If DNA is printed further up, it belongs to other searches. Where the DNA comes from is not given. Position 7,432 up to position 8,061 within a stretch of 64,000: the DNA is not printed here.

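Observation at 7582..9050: Small basic protein + DUF3800-like protein pair adjacent to Qat – candidate uncharacterised defence/accessory module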

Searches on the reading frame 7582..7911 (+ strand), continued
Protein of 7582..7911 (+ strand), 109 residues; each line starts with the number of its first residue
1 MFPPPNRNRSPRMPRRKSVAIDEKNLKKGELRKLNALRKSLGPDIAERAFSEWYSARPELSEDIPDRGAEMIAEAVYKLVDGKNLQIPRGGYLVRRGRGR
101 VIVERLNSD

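Call 79: search_protein_families(library=phrogs, alignment_id=A3, max_evalue=0.1)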
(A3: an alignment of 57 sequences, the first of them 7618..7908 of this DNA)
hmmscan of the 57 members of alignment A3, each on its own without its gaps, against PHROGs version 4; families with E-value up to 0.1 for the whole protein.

A. member 1, window:7618-7908:+ (97 aa): 0 families

B. families by the number of members that match (of 57 scanned): 5 families
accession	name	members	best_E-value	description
phrog_9405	-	2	0.0055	-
phrog_27560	-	1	0.02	-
phrog_5825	-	1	0.051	-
phrog_17535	-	1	0.056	-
phrog_19677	-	1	0.077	-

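Call 83: find_related_loci(query=A3, collection=viral_contigs, flank=5000)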
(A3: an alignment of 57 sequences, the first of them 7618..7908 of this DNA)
Query A3 (97 aa) in viral_contigs; peptide patterns used: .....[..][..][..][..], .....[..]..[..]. (x = any residue, [..] = any of these).
22 stretches matched a pattern; 2 encode a relative of the query (tblastn E <= 1e-3); 2 distinct loci.
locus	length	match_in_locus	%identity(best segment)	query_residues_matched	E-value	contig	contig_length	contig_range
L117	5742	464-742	54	1-93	9e-32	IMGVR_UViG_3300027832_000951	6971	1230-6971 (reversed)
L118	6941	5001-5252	38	5-88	6e-16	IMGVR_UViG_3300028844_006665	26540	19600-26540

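Call 89: search_protein_representatives(alignment_id=A3)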
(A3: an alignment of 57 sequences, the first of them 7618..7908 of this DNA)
Query: 57 sequences, 97 profile positions. Proteins with E-value up to 0.001 (for the whole library): 457; up to 1e-10: 246; up to 1e-30: 15. The best 150 are listed.
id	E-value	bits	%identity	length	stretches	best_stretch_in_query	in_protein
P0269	1.4e-36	140.7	-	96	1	1-95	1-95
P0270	4.3e-36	139.2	-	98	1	1-95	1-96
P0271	7.4e-36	138.4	-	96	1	1-94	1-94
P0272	4.0e-35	136.1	-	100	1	4-96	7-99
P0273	5.1e-35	135.7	-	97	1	1-96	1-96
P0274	7.0e-35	135.3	-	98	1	1-95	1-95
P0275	1.4e-34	134.3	-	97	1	1-96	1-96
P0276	2.5e-34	133.5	-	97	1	1-94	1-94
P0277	3.3e-32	126.7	-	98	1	3-95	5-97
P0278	1.2e-31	124.9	-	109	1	7-96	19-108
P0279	2.2e-31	124.1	-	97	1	1-96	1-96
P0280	3.7e-31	123.4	-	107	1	4-93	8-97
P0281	3.9e-31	123.3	-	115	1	5-95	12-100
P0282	4.4e-31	123.1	-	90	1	7-96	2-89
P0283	8.7e-31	122.2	-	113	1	6-93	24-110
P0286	6.1e-30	119.4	-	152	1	6-95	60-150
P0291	6.0e-29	116.3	-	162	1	7-94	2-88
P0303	8.9e-26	106.1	-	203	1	5-95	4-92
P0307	5.4e-25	103.6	-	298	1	10-96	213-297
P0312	1.3e-24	102.4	-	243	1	1-80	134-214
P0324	1.2e-22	96.1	-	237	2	11-93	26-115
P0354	1.8e-18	82.7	-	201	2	14-93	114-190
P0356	2.4e-18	82.3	-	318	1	1-72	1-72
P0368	1.1e-17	80.2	-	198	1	1-65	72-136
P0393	6.6e-16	74.5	-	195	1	6-71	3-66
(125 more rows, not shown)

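Call 90: search_protein_families(library=pfam, proteins=[P0307, P0312, P0324, P0354, P0356, P0303, P0368, P0393, P0291, P0286], max_evalue=0.001)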
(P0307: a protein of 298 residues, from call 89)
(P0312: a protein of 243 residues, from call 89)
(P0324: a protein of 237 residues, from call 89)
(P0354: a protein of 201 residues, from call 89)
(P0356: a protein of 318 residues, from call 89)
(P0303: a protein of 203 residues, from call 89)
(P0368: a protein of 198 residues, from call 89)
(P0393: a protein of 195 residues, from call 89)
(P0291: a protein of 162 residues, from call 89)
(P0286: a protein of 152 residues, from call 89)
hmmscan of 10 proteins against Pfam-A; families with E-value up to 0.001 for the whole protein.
P0307 (298 aa): 4 families
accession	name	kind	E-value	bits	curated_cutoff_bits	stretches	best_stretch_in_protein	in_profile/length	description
PF00805.28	Pentapeptide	-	5.7e-43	144.5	20.2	4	73-112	1-40/40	Pentapeptide repeats (8 copies)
PF13599.13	Pentapeptide_4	-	4.5e-28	97.6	38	3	88-160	6-78/78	Pentapeptide repeat region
PF13576.12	Pentapeptide_3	-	1.1e-13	51.6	27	0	96-117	2-25/48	Pentapeptide repeats (9 copies)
PF25296.1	Decapeptide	-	2.4e-12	47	45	3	68-131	10-73/74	Decapeptide repeat region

P0312 (243 aa): 0 families

P0324 (237 aa): 0 families

P0354 (201 aa): 0 families

P0356 (318 aa): 0 families

P0303 (203 aa): 0 families

P0368 (198 aa): 0 families

P0393 (195 aa): 0 families

P0291 (162 aa): 1 family
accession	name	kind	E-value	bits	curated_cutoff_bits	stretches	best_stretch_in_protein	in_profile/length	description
PF02817.22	E3_binding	-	1e-08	35.7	23.7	1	120-149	7-36/36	e3 binding domain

P0286 (152 aa): 0 families

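Call 106: find_encoding_contigs(protein=P0146, flank=4000, max_places=2)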
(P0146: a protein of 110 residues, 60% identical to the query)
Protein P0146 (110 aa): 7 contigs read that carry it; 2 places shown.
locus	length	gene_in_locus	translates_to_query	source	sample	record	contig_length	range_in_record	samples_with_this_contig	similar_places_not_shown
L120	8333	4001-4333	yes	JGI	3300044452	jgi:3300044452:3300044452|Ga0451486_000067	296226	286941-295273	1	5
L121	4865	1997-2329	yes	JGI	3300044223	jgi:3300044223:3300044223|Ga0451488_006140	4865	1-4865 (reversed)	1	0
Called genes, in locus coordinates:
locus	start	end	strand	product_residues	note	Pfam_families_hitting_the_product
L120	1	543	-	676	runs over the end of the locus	-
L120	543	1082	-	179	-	-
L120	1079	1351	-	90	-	-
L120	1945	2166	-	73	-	-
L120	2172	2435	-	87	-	-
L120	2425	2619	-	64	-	-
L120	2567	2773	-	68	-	-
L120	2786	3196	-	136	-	-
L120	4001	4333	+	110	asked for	-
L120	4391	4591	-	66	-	PF05930:Phage_AlpA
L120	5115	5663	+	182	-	-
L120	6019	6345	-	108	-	-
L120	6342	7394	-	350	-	PF05598:DUF772, PF01609:DDE_Tnp_1, PF13751:DDE_Tnp_1_6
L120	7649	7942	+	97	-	-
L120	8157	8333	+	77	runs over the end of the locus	-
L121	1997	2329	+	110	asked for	-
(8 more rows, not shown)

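Call 107: find_encoding_contigs(protein=P0182, flank=4000, max_places=2)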
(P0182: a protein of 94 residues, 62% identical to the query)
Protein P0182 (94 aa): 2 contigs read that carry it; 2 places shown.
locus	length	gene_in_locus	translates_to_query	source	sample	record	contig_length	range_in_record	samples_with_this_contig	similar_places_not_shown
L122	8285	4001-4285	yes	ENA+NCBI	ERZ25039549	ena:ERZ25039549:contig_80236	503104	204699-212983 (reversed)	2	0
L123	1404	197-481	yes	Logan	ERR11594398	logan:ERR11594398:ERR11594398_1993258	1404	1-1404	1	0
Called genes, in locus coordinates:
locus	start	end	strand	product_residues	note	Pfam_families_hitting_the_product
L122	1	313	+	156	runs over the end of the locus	PF16156:DUF4864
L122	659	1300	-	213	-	PF06707:DUF1194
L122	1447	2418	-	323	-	PF04909:Amidohydro_2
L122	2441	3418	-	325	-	PF04909:Amidohydro_2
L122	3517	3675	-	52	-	PF11752:DUF3309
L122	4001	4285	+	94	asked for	-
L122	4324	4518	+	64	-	-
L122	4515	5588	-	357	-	PF00296:Bac_luciferase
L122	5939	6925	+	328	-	PF13379:NMT1_2, PF09084:NMT1, PF12974:Phosphonate-bd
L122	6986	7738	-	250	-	PF00528:BPD_transp_1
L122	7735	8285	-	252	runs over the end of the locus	PF00528:BPD_transp_1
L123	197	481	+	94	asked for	-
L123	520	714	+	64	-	-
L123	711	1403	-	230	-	?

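Call 108: find_encoding_contigs(protein=P0201, flank=4000, max_places=2)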
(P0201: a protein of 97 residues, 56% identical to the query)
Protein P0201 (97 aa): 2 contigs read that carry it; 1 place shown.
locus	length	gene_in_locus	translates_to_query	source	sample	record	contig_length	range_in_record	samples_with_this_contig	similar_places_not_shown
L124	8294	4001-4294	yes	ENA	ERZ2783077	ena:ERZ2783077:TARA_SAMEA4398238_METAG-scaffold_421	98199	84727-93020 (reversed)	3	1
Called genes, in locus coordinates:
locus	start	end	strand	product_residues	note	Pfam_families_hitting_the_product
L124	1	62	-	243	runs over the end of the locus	PF14452:Multi_ubiq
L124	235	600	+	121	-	PF12844:HTH_19 (weak), PF13560:HTH_31, PF01381:HTH_3, PF13443:HTH_26 (weak)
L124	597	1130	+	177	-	PF06114:Peptidase_M78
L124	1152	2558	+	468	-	PF00929:RNase_T, PF08411:ExoI_SH3 (weak), PF26016:ExoI_C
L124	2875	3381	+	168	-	PF07275:ArdA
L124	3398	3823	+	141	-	-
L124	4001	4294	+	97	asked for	-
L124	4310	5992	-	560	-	PF01551:Peptidase_M23 (weak)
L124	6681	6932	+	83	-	-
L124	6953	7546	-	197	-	PF00239:Resolvase, PF02796:HTH_7 (weak)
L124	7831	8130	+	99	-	-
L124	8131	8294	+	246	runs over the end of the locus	-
